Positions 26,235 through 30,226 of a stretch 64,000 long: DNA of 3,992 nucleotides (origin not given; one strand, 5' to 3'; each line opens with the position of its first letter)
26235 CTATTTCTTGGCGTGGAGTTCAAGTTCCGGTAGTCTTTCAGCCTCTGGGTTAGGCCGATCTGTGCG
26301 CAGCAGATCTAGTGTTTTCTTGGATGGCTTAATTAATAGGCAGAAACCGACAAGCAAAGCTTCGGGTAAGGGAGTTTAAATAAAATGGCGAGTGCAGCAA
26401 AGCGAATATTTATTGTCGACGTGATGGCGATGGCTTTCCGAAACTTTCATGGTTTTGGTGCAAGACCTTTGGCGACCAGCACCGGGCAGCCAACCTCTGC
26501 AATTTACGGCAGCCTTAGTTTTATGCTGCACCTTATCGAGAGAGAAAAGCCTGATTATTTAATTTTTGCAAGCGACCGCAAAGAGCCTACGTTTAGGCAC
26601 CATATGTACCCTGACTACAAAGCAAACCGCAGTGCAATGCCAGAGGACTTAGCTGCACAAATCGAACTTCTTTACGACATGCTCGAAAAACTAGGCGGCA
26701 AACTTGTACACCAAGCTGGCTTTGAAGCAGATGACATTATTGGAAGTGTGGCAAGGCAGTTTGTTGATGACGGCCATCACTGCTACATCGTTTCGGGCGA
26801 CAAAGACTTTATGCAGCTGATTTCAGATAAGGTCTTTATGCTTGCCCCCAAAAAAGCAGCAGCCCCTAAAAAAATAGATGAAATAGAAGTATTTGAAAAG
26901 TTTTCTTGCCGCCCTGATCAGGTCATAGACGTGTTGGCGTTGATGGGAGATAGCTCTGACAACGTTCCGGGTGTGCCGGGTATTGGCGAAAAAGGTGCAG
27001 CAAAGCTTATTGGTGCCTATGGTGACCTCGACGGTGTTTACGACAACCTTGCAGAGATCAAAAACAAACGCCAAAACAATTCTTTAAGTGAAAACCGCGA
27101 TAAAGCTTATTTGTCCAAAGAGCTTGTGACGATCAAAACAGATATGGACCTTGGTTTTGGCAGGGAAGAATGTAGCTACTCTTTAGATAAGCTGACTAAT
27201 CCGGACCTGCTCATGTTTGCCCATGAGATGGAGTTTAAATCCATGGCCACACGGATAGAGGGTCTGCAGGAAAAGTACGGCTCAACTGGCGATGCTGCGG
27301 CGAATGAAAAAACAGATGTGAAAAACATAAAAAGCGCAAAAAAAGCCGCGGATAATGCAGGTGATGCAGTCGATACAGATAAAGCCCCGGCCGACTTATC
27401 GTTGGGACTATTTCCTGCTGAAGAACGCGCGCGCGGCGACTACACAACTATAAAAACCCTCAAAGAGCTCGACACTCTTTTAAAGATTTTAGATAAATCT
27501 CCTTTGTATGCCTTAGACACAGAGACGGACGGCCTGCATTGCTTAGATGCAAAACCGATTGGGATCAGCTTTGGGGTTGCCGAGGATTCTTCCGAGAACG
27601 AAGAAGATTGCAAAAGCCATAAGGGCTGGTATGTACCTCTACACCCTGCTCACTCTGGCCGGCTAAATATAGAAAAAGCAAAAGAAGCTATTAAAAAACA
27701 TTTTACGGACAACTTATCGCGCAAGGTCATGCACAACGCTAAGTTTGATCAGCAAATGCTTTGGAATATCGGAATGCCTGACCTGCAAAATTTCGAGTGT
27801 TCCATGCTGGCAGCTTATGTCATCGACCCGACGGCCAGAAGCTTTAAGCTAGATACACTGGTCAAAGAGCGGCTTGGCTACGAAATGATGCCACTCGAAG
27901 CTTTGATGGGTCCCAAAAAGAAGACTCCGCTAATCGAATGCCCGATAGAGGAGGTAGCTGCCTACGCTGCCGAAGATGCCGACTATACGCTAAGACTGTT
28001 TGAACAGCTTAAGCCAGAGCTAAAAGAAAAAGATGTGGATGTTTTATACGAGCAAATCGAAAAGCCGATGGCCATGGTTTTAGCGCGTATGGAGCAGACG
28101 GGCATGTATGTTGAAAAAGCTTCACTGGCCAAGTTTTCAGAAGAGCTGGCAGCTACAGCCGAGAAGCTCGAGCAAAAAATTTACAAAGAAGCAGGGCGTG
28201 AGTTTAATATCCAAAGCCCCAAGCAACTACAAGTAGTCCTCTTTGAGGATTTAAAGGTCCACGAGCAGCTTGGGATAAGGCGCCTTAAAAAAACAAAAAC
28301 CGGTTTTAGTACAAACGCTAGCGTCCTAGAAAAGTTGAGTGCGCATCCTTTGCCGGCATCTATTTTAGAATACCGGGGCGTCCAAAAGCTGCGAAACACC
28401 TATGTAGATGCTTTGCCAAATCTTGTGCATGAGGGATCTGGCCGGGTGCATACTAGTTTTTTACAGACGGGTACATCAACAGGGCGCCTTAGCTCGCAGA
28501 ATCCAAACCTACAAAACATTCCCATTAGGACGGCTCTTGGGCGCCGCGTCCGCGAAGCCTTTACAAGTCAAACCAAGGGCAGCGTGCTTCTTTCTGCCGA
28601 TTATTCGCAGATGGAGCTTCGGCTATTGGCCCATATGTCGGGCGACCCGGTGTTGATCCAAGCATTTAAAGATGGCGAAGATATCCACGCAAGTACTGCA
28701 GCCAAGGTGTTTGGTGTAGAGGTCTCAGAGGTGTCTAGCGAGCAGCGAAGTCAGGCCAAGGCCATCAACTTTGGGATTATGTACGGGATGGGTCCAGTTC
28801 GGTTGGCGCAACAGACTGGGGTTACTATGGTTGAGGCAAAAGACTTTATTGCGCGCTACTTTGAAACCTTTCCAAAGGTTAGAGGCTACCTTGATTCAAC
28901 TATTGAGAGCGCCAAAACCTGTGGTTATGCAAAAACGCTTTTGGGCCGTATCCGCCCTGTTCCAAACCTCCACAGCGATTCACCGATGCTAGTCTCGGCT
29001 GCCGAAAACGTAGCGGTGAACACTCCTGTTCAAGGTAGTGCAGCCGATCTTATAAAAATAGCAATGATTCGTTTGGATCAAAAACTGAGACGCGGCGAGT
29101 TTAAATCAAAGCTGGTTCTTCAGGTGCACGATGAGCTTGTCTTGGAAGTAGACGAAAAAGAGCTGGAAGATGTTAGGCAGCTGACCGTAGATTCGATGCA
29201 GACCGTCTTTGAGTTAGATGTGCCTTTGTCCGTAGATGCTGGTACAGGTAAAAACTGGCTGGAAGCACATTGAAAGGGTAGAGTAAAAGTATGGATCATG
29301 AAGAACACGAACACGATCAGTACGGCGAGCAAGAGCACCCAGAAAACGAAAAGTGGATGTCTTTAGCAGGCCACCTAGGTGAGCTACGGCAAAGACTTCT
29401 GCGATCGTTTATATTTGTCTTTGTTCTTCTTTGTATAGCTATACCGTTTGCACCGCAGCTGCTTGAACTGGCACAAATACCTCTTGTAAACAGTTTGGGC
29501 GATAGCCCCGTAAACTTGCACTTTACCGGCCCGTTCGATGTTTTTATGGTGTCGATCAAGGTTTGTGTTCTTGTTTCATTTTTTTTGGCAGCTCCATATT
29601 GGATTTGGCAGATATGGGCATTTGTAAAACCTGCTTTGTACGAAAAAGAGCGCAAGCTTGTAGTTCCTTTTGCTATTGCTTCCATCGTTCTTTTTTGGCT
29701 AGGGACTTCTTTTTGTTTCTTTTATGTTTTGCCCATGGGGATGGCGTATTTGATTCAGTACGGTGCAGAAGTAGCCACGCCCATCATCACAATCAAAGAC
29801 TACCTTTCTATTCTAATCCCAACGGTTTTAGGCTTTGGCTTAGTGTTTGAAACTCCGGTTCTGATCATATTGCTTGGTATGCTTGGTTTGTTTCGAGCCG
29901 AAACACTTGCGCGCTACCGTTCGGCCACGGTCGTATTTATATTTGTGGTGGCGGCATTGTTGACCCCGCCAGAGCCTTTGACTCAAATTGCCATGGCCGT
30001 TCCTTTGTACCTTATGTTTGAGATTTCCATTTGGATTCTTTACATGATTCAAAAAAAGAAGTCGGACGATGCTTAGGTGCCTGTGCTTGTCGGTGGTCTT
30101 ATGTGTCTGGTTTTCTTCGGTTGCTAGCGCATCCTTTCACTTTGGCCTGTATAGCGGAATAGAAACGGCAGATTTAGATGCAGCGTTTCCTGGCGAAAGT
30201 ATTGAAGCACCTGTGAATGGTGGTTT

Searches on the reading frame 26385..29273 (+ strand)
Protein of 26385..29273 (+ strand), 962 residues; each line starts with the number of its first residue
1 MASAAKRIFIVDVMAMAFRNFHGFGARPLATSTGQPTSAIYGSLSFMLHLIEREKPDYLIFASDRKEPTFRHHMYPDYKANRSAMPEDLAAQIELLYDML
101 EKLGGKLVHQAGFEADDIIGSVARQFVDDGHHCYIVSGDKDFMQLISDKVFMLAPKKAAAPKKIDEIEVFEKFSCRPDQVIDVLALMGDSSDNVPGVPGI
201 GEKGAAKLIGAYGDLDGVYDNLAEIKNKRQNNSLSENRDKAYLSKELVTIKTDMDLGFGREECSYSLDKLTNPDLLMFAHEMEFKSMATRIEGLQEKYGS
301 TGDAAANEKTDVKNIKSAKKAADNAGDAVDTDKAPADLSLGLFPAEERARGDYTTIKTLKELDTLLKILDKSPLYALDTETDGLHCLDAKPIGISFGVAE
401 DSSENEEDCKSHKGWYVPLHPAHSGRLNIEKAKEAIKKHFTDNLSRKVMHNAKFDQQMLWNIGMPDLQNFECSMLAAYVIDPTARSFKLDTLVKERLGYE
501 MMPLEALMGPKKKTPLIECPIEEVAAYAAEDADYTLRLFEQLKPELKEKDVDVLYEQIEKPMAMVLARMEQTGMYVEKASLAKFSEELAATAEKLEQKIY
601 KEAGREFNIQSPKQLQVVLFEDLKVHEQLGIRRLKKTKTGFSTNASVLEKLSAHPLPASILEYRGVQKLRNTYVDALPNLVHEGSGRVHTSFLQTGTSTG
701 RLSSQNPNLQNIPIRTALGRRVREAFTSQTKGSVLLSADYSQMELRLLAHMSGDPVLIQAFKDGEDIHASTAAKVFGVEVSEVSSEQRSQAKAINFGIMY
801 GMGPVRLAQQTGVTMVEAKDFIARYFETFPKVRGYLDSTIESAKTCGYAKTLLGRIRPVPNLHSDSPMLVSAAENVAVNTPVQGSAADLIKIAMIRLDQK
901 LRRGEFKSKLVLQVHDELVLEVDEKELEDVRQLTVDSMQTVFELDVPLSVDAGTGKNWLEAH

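Call 5: search_protein_families(library=pfam, proteins=[window:26385-29273:+], max_evalue=0.01)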
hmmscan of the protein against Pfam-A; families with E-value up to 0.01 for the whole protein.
window:26385-29273:+ (962 aa): 4 families
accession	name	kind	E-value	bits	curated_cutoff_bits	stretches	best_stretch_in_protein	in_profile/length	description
PF00476.26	DNA_pol_A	-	1.8e-156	521.3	34.3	1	579-960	2-381/381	DNA polymerase family A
PF02739.22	5_3_exonuc_N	-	1.2e-50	171.8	34.3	1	8-173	2-163/164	5'-3' exonuclease, N-terminal resolvase-like domain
PF01367.25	5_3_exonuc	-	5.2e-33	113.9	40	1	176-265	2-91/97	5'-3' exonuclease, C-terminal SAM fold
PF01612.26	DNA_pol_A_exo1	-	2.2e-26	93.1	23.6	1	353-547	1-173/173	3'-5' exonuclease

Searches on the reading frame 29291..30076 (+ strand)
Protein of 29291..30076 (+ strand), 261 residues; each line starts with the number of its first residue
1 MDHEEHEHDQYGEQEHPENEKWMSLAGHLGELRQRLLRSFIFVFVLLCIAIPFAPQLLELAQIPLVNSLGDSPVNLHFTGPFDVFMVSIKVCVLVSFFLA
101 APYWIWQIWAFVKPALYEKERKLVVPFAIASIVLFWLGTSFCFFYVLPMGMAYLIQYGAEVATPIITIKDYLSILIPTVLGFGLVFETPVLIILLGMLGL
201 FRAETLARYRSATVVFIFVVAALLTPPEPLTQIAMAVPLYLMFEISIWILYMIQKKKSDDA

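Call 41: search_protein_families(library=pfam, proteins=[window:29291-30076:+], max_evalue=0.001)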
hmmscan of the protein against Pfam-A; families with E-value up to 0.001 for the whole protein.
window:29291-30076:+ (261 aa): 2 families
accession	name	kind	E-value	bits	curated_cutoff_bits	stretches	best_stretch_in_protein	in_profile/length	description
PF00902.23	TatC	-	3e-63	213.8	25.1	1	28-238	2-208/208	Sec-independent protein translocase protein (TatC)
PF24378.1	DUF7534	-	0.00062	20.3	28.4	1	216-251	14-50/57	Family of unknown function (DUF7534)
